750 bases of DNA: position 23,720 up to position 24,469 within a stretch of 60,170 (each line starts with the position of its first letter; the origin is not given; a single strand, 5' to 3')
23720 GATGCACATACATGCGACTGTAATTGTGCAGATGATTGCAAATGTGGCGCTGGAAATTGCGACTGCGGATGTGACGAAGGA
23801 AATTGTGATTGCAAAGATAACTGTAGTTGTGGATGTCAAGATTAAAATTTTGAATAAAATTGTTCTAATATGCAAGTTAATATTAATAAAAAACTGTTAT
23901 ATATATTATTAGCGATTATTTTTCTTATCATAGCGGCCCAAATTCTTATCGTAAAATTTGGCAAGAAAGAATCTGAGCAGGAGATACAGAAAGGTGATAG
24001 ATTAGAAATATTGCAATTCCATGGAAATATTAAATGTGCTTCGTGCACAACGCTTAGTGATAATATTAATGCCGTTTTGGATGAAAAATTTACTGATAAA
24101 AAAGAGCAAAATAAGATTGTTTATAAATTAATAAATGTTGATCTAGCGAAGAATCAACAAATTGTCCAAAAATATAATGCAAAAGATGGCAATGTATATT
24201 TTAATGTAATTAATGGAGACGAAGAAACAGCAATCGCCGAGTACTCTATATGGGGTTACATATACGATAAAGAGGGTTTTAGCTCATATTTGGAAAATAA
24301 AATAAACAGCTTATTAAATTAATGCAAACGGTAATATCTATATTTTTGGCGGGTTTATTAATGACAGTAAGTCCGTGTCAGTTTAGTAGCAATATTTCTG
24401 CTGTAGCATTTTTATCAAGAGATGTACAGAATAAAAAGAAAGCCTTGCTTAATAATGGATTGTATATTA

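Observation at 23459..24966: Thioredoxin-metallothionein fusion heading an arsEFG-like operon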

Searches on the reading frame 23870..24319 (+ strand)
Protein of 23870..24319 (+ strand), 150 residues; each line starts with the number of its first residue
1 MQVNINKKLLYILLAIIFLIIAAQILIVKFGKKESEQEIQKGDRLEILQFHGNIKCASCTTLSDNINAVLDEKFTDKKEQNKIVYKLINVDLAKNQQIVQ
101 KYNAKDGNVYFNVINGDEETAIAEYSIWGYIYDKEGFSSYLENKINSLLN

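Call 3: search_protein_families(library=pfam, proteins=[window:23870-24319:+], max_evalue=1)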
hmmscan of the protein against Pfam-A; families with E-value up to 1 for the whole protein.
window:23870-24319:+ (150 aa): 6 families
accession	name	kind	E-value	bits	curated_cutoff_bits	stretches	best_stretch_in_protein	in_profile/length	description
PF08496.15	Peptidase_S49_N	-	0.0061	17.1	27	1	32-72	79-119/147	Peptidase family S49 N-terminal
PF04756.19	OST3_OST6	-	0.019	14.8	27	1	53-104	43-93/294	OST3 / OST6 family, transporter family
PF00085.26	Thioredoxin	-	0.041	14.3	23.5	1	29-104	4-70/103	Thioredoxin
PF05768.20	Glrx-like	-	0.091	13.5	26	1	52-115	6-59/77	Glutaredoxin-like domain (DUF836)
PF02597.26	ThiS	-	0.13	13.2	22.5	0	27-50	51-72/76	ThiS family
PF13572.11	DUF4134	-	0.49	11.1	26.5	1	4-26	67-89/93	Domain of unknown function (DUF4134)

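Call 4: search_protein_families(library=ncbifam, proteins=[window:23870-24319:+], max_evalue=1)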
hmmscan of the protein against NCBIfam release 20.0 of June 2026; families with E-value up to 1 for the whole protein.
window:23870-24319:+ (150 aa): 5 families
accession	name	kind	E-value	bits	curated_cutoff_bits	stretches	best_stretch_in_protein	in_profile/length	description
NF040494.1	nitrored_ArsF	subfamily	1.4e-20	73.7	60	1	45-147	1-105/106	nitrophenyl compound nitroreductase subunit ArsF family protein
NF003254.0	PRK04211.1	equivalog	0.011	15.2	196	1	72-123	56-105/146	30S ribosomal protein S12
NF042931.1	SAG1386_EF1546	equivalog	0.022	14.9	80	1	4-42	25-63/158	SAG1386/EF1546 family surface-associated protein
TIGR00982.1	uS12_E_A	equivalog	0.067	12.9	140.2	1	69-117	46-92/139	30S ribosomal protein S12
NF041023.1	PP0621_fam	subfamily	0.14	12.5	45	1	13-71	6-60/71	PP0621 family protein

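Call 44: list_cluster_members(proteins=[P0001, P0004, P0005, P0153, window:23870-24319:+])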
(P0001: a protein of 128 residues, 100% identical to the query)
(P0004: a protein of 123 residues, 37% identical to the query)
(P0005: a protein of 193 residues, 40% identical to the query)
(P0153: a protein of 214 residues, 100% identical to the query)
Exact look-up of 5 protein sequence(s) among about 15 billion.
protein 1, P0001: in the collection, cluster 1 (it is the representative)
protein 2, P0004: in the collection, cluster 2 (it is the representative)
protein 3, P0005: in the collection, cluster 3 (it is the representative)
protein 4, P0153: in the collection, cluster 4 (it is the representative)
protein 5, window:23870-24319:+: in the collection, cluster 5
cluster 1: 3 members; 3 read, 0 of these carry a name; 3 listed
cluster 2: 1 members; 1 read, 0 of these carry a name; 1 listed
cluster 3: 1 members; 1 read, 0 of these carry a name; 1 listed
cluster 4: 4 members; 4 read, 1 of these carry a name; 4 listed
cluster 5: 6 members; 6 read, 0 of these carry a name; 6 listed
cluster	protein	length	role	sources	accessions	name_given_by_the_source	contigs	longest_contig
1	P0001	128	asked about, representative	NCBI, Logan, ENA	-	-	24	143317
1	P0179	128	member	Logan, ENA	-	-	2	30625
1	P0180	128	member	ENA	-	-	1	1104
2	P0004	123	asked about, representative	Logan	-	-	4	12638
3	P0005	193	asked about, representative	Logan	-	-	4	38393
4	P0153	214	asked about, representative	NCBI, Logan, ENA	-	-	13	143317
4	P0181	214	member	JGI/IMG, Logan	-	cytochrome c biogenesis protein CcdA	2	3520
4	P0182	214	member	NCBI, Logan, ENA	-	-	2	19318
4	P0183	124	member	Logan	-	-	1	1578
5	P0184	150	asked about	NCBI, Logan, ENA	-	-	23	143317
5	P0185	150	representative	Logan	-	-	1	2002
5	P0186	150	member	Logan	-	-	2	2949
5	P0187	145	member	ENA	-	-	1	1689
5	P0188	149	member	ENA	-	-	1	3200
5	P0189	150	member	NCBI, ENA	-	-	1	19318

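Call 45: search_solved_structures(query=A1, max_evalue=10, show_alignments=2)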
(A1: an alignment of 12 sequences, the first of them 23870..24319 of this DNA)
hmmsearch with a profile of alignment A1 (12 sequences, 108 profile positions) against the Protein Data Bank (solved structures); distinct sequences matched with E-value up to 10: 4.
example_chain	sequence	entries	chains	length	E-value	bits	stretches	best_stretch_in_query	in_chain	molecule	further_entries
1lsh_A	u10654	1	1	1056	0.009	19.2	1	11-68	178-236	LIPOVITELLIN (LV-1N, LV-1C)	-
9if7_SQ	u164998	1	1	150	0.52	13.5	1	11-63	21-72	Zinc knuckle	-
1ilo_A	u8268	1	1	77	0.8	12.9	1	11-31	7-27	conserved hypothetical protein MtH895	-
3b35_A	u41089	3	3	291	1.3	12.3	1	30-104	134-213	Bacterial leucyl aminopeptidase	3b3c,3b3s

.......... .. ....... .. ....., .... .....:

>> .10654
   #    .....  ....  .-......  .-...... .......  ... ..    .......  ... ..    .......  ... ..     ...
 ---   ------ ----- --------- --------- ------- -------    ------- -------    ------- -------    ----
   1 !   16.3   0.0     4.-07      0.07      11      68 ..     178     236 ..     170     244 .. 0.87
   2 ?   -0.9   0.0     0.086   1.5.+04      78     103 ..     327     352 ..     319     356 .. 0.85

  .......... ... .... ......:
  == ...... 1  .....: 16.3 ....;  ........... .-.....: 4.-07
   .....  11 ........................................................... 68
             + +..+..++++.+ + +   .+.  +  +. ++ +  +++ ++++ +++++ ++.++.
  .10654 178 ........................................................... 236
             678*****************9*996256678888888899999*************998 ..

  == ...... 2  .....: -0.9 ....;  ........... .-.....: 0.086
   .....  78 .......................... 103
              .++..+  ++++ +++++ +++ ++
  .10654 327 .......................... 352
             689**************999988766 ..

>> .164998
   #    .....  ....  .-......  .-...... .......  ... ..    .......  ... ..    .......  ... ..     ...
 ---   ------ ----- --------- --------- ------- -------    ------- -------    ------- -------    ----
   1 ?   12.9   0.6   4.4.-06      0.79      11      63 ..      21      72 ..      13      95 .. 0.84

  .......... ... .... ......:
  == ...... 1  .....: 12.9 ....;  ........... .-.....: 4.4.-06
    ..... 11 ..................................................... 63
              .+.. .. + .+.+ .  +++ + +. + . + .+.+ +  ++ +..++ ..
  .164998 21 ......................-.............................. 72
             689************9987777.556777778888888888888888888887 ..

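Call 48: find_homologous_proteins(query=window:23870-24319:+, max_evalue=0.001)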
Query window:23870-24319:+ (150 aa): 2 proteins with E <= 0.001 among 37 candidates.
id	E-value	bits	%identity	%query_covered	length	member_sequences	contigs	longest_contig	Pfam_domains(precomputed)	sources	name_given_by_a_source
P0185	1.5e-87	308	97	100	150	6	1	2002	-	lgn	-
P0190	1.6e-48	182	99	61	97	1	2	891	-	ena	-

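Call 59: predict_structure(alignment_id=A4)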
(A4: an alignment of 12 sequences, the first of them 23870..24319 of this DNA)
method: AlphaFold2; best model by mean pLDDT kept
length: 150 residues; sequences in the alignment: 12
mean_pLDDT: 88.8   pTM: 0.69
mean pLDDT of the five models: 88.8, 88.5, 88.5, 87.6, 86.3
residues with pLDDT >= 90: 111; 70-90: 21; 50-70: 10; < 50: 8
segments of 3 or more residues with pLDDT < 50: 34-40
pLDDT, mean of each block of 10 residues (from residue 1): 73 93 79 47 88 91 98 96 97 95 94 94 95 97 95
secondary structure, 60 per line:
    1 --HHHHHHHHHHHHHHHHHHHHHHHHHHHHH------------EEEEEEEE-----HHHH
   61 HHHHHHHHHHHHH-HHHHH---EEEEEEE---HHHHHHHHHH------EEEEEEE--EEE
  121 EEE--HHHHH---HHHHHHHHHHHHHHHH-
elements in order: H3-31 E44-51 H57-73 H75-79 E83-89 H93-102 E109-115 E118-123 H126-130 H134-149

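Call 63: fold_search(model_id=the predicted structure, library=pdb)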
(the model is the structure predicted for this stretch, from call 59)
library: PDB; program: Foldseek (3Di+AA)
matches with E <= 10: 1005; with E <= 0.001: 22
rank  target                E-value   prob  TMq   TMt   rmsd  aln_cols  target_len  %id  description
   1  3ziv_A                8.6e-05  1.00  0.44  0.60   6.8       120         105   19  Crystal Structure of Ancestral Thioredoxin Relative to last Archaea- Eukaryotes Common Ancestor (AECA) from the Precam (released 2013-08-21)
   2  2lst_MODEL_1_A        2.1e-04  1.00  0.36  0.41   9.9       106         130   15  Solution structure of a thioredoxin from Thermus thermophilus (released 2012-05-16)
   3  4nwy_B                2.2e-04  1.00  0.42  0.52   8.4       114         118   16  Crystal structure of the b' domain of human protein disulfide isomerase-like protein of the testis (PDILT) (released 2014-04-02)
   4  6zmu_D                2.9e-04  1.00  0.45  0.61   3.3       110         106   16  Crystal structure of the germline-specific thioredoxin protein Deadhead (Thioredoxin-1) from Drospohila melanogaster,  (released 2020-10-21)
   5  7vql                  2.9e-04  1.00  0.43  0.53   5.5       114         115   20  de novo designed based on 1r26 (released 2022-06-08)
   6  2puk_C                3.5e-04  1.00  0.45  0.61   5.5       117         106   18  Crystal structure of the binary complex between ferredoxin: thioredoxin reductase and thioredoxin m (released 2007-07-10)
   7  4nwy_A                3.5e-04  1.00  0.41  0.46   9.0       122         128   16  Crystal structure of the b' domain of human protein disulfide isomerase-like protein of the testis (PDILT) (released 2014-04-02)
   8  6zmu_A                4.0e-04  1.00  0.44  0.58   3.3       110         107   15  Crystal structure of the germline-specific thioredoxin protein Deadhead (Thioredoxin-1) from Drospohila melanogaster,  (released 2020-10-21)
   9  7f05_B                4.6e-04  1.00  0.31  0.16   7.8        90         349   19  Crystal structure of human cardiac calsequestrin bound with calcium (released 2022-06-08)
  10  5hqp_D                4.9e-04  1.00  0.43  0.34   7.2       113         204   15  Crystal structure of the ERp44-peroxiredoxin 4 complex (released 2016-10-12)
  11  6z7o                  5.2e-04  1.00  0.44  0.57   3.4       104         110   18  Crystal structure of Thioredoxin T from Drosophila melanogaster (released 2020-10-21)
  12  2ynx_A                5.5e-04  1.00  0.44  0.60   6.9       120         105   18  Crystal Structure of Ancestral Thioredoxin Relative to Last Archaea Common Ancestor (LACA) from the Precambrian Period (released 2013-08-21)
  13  5dbq_A                5.9e-04  1.00  0.43  0.57   4.0       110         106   23  Crystal structure of insect thioredoxin at 1.95 Angstroms (released 2016-08-24)
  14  7f05_C                5.9e-04  1.00  0.31  0.16   8.5        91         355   19  Crystal structure of human cardiac calsequestrin bound with calcium (released 2022-06-08)
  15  8w9z_m                6.7e-04  1.00  0.40  0.53   7.3        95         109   13  The cryo-EM structure of the Nicotiana tabacum PEP-PAP (released 2024-03-13)
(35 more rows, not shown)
